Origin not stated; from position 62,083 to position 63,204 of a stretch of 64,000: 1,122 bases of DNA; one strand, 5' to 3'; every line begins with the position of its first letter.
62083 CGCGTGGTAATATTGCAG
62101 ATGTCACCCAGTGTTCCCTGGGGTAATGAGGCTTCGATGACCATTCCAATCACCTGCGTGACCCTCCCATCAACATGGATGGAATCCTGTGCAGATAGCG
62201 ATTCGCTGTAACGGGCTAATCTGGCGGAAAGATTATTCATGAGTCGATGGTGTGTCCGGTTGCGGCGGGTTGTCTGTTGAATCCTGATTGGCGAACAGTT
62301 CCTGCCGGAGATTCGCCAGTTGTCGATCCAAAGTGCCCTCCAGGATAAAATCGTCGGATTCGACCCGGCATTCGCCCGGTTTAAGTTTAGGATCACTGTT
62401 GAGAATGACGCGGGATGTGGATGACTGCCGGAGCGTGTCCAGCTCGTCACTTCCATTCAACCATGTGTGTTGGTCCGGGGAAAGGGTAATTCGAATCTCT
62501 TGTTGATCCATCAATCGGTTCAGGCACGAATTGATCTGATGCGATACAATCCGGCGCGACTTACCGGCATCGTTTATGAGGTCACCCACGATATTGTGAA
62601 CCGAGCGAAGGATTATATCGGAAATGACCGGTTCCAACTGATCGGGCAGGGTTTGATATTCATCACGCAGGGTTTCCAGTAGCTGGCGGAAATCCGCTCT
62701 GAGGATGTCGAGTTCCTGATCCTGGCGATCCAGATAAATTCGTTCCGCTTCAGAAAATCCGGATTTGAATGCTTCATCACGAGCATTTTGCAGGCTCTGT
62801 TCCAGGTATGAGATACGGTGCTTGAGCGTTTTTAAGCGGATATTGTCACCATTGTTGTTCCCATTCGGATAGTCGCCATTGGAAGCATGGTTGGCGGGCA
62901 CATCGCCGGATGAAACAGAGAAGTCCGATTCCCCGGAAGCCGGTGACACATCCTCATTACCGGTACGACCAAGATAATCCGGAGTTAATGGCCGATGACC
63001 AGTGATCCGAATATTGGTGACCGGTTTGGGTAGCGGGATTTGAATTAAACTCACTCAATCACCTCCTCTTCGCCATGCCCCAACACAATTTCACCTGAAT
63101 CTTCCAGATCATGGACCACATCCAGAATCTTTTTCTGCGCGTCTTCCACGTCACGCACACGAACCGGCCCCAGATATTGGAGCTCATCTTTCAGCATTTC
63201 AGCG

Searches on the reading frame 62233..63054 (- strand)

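Call 66: search_protein_families(library=pfam, proteins=[window:62233-63054:-], max_evalue=0.001)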
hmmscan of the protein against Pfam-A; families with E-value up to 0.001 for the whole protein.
window:62233-63054:- (273 aa): 1 family
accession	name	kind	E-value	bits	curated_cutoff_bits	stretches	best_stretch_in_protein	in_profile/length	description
PF02108.21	FliH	-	3.1e-12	47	24.1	1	120-248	5-127/128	Flagellar assembly protein FliH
